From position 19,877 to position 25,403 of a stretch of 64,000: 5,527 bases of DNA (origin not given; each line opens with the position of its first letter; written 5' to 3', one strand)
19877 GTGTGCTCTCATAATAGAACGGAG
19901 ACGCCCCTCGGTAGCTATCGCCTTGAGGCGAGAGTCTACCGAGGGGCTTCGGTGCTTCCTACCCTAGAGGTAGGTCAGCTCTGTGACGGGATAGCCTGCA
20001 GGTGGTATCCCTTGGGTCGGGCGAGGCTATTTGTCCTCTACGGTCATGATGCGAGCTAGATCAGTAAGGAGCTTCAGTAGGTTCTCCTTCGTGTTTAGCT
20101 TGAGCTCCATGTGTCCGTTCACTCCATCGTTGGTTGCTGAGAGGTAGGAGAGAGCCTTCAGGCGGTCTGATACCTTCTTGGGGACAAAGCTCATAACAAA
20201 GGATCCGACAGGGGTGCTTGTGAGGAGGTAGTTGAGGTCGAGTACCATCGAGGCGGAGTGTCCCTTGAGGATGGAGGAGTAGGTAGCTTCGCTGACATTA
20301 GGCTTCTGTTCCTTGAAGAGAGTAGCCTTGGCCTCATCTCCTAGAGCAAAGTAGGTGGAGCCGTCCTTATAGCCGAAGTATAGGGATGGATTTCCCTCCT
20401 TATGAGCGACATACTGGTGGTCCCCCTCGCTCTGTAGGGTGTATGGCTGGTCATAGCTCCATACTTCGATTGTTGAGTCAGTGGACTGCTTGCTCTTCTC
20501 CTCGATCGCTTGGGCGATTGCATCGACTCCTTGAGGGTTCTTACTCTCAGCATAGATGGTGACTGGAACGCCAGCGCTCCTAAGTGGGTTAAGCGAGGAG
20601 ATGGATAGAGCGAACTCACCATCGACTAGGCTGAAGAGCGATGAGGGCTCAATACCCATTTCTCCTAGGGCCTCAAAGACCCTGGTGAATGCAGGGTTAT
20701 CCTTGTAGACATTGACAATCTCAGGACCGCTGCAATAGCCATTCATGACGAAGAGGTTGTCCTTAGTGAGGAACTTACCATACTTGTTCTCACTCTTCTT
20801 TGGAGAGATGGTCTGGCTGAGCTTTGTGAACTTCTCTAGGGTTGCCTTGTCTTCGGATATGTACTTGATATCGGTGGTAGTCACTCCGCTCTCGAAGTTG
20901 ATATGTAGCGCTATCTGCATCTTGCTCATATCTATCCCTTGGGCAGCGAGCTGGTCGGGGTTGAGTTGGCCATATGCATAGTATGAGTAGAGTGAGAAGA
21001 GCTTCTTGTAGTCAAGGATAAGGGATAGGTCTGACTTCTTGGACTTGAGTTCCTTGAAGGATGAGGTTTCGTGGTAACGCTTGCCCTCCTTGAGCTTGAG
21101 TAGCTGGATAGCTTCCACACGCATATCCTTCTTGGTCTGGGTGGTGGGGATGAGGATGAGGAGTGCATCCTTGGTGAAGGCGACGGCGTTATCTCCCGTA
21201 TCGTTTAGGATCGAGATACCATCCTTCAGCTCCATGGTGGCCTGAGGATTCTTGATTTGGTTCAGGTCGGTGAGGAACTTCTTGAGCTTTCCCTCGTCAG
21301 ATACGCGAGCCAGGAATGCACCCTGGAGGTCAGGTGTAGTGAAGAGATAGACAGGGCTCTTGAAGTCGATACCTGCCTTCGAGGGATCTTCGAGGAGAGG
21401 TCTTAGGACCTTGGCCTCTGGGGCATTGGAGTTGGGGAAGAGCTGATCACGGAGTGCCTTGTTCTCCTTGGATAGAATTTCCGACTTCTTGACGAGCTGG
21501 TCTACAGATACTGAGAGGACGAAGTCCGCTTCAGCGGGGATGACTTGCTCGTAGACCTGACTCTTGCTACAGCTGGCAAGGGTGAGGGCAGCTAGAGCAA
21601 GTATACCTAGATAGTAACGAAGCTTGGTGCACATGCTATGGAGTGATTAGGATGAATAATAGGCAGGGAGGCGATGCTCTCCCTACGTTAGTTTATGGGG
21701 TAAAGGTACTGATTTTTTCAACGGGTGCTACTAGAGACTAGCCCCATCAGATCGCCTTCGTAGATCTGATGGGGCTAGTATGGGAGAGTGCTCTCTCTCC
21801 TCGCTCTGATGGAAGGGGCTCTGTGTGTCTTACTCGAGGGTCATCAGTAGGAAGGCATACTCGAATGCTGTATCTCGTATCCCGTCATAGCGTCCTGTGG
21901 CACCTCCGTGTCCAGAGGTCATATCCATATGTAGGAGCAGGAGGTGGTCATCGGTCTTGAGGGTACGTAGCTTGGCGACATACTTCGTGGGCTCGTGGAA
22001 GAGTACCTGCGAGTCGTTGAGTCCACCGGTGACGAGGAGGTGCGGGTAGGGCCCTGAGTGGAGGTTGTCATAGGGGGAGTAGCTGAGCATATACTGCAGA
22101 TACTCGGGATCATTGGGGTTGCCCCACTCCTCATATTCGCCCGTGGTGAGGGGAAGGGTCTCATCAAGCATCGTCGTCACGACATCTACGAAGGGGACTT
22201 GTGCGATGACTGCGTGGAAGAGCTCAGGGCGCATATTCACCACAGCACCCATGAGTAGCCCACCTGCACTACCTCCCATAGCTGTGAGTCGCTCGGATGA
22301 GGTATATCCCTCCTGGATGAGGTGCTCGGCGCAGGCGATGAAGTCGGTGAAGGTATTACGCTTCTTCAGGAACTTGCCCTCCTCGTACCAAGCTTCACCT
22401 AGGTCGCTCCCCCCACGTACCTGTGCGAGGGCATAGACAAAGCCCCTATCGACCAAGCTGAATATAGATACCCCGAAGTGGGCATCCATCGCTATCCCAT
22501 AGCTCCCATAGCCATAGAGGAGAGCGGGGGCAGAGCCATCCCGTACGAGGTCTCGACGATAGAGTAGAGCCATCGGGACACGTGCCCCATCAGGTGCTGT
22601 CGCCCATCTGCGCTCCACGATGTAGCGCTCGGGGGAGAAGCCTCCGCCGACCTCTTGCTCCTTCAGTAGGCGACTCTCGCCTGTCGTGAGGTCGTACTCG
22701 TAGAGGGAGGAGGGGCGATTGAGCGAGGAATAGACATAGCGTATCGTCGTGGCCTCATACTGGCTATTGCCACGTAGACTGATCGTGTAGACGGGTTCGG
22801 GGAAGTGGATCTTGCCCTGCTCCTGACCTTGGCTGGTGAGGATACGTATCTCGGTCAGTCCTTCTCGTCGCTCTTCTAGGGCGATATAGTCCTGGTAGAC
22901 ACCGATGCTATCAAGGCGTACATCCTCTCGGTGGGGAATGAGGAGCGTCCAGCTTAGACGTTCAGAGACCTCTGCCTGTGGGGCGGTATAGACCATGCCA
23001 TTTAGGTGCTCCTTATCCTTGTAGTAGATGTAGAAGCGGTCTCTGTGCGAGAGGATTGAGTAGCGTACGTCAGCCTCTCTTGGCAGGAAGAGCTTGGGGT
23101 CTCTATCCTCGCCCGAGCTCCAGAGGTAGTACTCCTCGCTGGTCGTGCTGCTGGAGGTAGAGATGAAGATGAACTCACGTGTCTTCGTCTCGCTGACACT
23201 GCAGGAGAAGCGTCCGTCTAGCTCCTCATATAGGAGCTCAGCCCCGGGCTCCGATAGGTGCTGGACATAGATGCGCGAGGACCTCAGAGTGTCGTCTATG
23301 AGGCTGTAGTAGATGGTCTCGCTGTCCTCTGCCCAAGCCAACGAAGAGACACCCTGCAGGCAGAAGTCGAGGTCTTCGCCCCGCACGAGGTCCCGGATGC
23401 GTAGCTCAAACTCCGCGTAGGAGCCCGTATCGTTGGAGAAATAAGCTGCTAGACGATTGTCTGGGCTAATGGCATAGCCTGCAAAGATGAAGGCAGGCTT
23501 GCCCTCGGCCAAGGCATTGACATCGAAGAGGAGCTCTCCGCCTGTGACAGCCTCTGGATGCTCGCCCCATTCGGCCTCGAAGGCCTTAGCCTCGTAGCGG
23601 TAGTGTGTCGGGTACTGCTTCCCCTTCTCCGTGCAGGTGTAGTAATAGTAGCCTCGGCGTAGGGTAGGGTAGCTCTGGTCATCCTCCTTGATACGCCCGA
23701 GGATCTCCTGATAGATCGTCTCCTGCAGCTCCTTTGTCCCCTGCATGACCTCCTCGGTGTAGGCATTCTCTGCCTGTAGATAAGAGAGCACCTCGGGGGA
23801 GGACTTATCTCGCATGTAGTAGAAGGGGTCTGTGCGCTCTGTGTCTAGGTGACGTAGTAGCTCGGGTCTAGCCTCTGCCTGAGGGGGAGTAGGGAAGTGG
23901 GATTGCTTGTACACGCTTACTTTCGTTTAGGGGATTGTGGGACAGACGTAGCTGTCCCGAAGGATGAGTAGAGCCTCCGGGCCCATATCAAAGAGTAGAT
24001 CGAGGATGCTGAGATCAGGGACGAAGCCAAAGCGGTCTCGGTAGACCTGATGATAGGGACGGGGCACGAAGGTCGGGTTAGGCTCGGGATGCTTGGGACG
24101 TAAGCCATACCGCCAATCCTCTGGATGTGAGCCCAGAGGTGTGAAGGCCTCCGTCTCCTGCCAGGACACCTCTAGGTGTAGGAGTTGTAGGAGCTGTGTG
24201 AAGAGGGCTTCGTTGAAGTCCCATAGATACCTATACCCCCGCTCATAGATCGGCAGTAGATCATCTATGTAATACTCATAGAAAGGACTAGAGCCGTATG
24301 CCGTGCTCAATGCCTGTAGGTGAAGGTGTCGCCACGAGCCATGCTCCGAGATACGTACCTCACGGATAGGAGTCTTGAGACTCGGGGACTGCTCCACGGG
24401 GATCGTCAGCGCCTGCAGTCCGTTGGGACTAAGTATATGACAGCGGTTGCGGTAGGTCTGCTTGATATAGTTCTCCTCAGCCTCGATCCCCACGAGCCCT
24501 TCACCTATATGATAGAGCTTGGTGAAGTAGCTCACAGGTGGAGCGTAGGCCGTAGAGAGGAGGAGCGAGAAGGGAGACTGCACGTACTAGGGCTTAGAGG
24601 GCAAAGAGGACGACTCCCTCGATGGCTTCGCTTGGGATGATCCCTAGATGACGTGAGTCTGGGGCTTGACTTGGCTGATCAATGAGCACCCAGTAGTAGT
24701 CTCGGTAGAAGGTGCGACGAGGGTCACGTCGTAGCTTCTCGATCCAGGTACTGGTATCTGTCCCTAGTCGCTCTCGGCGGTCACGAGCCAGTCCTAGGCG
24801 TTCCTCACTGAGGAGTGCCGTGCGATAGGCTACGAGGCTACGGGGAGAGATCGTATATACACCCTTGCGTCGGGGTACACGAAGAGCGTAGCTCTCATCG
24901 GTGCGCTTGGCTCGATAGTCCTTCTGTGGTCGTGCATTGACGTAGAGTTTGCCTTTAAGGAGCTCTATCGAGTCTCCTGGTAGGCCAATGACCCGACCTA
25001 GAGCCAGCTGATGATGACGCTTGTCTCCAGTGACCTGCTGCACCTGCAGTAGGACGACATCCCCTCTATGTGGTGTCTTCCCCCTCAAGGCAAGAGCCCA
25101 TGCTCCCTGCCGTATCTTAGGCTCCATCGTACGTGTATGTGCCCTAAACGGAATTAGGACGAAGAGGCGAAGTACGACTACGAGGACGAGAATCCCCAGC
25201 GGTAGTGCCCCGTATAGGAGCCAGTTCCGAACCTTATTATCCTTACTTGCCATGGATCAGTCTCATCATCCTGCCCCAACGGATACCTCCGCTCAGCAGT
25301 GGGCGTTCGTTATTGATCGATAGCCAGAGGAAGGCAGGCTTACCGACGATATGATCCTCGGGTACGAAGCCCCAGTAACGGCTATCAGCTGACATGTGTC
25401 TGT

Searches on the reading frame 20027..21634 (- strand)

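Call 9: search_protein_families(library=pfam, proteins=[window:20027-21634:-])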
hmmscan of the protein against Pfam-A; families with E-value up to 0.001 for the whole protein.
window:20027-21634:- (535 aa): 1 family
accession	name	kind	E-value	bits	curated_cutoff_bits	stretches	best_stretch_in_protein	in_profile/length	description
PF16120.10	DUF4836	-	2.4e-75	254.7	27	1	28-517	1-477/481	Domain of unknown function (DUF4836)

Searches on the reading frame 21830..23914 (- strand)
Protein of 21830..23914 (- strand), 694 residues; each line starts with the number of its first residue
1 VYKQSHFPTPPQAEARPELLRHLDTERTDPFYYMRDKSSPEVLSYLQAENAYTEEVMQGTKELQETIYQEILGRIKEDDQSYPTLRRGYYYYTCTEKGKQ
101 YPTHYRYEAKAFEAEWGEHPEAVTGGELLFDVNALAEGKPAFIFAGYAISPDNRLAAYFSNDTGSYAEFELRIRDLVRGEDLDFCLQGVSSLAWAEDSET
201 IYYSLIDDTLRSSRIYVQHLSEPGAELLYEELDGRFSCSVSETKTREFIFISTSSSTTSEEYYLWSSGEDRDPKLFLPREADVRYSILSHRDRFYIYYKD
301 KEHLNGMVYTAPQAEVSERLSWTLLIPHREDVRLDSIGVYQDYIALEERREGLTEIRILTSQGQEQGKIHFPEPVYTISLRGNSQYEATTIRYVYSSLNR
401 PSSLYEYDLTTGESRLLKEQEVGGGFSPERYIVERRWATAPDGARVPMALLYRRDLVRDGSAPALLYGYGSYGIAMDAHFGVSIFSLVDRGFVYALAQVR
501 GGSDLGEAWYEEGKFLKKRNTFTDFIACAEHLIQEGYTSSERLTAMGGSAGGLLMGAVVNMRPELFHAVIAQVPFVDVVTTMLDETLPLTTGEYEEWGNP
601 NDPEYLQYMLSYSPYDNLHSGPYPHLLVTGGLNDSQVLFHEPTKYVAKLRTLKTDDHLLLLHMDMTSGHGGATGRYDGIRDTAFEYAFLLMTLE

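Call 9: search_protein_families(library=pfam, proteins=[window:21830-23914:-])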
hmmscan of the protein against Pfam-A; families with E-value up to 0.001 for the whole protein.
window:21830-23914:- (694 aa): 3 families
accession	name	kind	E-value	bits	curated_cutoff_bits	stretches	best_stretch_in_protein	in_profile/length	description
PF02897.21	Peptidase_S9_N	-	5.9e-77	259.6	24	1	21-420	12-414/414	Prolyl oligopeptidase, N-terminal beta-propeller domain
PF00326.27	Peptidase_S9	-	3.7e-67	226.4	22.6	1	480-692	3-209/213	Prolyl oligopeptidase family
PF02129.25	Peptidase_S15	-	0.00016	21.9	23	0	483-581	46-136/262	X-Pro dipeptidyl-peptidase (S15 family)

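Call 39: find_related_loci(query=window:21830-23914:-, collection=metagenome_contigs, flank=10000)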
Query window:21830-23914:- (694 aa) in metagenome_contigs; peptide patterns used: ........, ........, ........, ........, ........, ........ (x = any residue, [..] = any of these).
600 stretches matched a pattern (row limit reached: there are more); 573 encode a relative of the query (tblastn E <= 1e-3); the best 80 are kept; 80 distinct loci.
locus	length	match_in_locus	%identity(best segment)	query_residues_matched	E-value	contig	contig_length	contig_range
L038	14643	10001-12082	98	1-694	0e+0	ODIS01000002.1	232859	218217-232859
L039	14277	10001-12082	98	1-694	0e+0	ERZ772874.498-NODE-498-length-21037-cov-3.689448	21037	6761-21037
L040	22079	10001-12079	83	1-693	0e+0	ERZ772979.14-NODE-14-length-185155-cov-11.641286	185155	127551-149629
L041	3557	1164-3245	74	2-693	0e+0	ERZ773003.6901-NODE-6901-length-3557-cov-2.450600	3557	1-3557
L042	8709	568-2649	74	2-693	0e+0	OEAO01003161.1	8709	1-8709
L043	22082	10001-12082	73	2-693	0e+0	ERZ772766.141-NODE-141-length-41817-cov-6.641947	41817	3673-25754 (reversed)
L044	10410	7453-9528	70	3-693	0e+0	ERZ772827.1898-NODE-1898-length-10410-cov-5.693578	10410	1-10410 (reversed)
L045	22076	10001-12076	69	3-693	0e+0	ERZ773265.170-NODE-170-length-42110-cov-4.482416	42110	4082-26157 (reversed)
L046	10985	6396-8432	60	1-690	0e+0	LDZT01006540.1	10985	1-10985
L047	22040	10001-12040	60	1-690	0e+0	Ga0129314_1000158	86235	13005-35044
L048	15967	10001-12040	60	1-690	0e+0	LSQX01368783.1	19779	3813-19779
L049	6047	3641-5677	61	1-690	0e+0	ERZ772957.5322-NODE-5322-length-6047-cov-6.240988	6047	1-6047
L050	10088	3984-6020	61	1-690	0e+0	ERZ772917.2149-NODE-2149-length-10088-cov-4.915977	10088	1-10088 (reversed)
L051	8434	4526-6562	61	1-690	0e+0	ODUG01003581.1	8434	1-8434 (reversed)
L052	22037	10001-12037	61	1-690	0e+0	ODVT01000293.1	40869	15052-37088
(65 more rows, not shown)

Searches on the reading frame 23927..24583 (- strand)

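Call 96: search_protein_families(library=pfam, proteins=[window:23927-24583:-])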
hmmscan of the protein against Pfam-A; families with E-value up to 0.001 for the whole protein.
window:23927-24583:- (218 aa): 1 family
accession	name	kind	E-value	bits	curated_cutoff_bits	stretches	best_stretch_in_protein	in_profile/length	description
PF08889.16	WbqC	-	2.4e-35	122.8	21.3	1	12-149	3-137/218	WbqC-like protein family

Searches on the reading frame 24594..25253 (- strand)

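Call 96: search_protein_families(library=pfam, proteins=[window:24594-25253:-])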
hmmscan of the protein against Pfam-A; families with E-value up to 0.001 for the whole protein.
window:24594-25253:- (219 aa): 1 family
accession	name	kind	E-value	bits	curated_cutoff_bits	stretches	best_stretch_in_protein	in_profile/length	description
PF10502.14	Peptidase_S26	-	1.2e-21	77.8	22.9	1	19-217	9-165/168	Signal peptidase, peptidase S26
